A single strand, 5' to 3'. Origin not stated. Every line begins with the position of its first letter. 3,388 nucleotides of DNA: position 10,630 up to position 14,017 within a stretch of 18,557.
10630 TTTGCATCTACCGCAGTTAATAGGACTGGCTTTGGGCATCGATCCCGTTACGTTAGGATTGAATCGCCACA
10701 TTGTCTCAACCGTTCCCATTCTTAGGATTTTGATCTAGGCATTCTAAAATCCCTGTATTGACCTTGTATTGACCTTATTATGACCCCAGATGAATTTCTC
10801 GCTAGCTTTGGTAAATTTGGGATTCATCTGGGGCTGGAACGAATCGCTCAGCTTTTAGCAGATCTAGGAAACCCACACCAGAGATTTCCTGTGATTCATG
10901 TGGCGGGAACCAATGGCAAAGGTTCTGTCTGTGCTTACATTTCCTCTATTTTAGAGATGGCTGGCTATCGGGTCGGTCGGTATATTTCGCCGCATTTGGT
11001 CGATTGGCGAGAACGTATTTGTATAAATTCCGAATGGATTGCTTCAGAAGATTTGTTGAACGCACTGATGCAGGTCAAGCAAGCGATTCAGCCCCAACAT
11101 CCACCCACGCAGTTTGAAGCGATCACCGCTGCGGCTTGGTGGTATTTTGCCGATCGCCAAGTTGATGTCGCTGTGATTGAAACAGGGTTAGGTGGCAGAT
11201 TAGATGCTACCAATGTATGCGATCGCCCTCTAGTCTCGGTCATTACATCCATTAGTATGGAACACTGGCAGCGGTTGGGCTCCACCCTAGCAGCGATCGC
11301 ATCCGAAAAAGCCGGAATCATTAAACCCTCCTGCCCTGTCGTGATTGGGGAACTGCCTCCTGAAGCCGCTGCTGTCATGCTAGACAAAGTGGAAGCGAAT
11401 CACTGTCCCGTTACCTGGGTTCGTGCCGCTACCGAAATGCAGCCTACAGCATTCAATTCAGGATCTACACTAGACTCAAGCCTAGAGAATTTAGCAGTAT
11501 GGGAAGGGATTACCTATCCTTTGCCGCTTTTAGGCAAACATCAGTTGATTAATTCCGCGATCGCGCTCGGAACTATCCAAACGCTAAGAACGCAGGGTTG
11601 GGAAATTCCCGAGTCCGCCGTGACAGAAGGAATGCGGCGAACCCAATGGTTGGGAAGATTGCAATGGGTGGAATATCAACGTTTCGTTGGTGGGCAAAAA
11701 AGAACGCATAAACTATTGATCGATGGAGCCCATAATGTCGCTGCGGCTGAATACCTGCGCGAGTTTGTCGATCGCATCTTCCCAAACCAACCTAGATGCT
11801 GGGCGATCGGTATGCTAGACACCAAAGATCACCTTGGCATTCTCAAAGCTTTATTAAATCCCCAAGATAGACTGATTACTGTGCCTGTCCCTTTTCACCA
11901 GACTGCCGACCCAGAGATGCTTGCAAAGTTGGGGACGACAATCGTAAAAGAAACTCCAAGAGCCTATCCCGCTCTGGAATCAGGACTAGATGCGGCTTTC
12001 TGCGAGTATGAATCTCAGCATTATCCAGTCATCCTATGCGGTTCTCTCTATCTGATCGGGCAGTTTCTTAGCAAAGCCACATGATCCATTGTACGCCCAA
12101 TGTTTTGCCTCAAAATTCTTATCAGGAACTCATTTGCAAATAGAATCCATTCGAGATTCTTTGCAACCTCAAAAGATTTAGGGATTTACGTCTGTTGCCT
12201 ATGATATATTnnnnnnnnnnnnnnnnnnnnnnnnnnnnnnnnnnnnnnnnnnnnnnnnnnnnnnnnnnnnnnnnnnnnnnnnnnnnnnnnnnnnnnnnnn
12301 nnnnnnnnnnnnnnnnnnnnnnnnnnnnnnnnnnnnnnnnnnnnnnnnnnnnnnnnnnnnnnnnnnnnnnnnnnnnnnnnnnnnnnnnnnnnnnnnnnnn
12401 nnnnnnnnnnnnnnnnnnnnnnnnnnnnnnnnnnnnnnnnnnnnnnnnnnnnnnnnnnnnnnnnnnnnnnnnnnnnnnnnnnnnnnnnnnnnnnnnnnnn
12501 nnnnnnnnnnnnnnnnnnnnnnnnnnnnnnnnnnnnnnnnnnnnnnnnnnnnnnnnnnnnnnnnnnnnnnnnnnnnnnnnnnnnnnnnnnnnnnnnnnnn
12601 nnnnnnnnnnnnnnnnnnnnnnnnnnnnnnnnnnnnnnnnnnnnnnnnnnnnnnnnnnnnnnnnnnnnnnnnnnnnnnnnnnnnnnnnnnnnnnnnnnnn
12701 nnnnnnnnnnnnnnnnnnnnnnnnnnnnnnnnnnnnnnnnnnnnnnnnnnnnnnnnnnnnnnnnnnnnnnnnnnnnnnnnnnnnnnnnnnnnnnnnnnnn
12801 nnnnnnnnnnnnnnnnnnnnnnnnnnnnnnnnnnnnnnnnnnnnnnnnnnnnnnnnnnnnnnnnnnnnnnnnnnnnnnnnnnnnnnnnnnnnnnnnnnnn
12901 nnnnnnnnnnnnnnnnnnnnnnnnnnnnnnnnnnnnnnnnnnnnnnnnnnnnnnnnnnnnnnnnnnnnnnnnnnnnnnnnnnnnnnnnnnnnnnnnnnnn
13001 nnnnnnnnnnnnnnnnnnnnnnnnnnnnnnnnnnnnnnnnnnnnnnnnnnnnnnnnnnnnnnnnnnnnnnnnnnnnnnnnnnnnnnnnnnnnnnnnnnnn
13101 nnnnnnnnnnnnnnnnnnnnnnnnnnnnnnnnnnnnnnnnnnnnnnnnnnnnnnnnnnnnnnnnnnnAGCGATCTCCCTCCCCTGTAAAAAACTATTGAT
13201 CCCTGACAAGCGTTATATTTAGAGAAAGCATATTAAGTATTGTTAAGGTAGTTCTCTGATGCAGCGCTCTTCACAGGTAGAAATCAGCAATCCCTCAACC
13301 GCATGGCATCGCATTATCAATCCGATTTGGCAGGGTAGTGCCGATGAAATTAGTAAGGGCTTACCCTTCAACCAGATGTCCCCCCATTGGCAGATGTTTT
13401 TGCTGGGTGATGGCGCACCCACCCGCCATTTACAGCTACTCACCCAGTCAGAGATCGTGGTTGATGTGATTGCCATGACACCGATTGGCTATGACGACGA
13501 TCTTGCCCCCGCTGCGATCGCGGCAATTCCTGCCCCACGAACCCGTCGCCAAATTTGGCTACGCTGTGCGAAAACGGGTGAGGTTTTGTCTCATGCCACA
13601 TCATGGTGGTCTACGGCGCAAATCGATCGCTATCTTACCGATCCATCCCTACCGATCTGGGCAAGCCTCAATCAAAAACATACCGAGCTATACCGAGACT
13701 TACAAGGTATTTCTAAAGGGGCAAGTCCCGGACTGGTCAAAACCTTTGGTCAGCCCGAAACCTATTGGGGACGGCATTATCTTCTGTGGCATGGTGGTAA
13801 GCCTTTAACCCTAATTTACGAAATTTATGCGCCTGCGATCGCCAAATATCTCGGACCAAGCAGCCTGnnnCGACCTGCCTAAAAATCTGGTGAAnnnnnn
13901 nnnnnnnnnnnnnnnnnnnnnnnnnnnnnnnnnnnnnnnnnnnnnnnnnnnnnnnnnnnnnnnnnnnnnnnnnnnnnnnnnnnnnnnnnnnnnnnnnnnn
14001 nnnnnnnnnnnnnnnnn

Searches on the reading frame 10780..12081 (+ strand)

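Call 11: search_protein_families(library=pfam, proteins=[window:10780-12081:+], max_evalue=0.001)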
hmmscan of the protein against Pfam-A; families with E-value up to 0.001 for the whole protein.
window:10780-12081:+ (434 aa): 2 families
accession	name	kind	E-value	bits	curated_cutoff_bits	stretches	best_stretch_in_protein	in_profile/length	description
PF08245.18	Mur_ligase_M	-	2.7e-11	44.3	24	1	41-265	1-199/200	Mur ligase middle domain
PF02875.26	Mur_ligase_C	-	6.7e-05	24.2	28.4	1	304-406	7-111/127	Mur ligase, glutamate ligase domain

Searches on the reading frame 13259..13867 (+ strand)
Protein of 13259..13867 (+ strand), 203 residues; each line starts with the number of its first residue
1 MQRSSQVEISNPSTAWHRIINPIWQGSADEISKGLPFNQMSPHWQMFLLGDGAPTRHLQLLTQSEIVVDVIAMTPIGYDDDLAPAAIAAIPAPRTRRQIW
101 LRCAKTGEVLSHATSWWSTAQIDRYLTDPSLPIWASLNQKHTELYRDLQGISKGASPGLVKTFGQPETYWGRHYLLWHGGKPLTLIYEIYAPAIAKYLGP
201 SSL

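Call 55: search_protein_families(library=pfam, proteins=[window:13259-13867:+], max_evalue=0.01)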
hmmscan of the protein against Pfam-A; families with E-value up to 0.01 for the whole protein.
window:13259-13867:+ (203 aa): 1 family
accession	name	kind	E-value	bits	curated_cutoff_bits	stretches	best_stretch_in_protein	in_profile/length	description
PF01947.21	Rv2949c-like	-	1.3e-49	168.4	22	1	48-198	1-149/149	Chorismate pyruvate-lyase Rv2949c-like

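Call 87: search_protein_families(library=padloc, proteins=[window:13259-13867:+], max_evalue=0.001)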
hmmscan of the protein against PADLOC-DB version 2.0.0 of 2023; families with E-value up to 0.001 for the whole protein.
window:13259-13867:+ (203 aa): 0 families
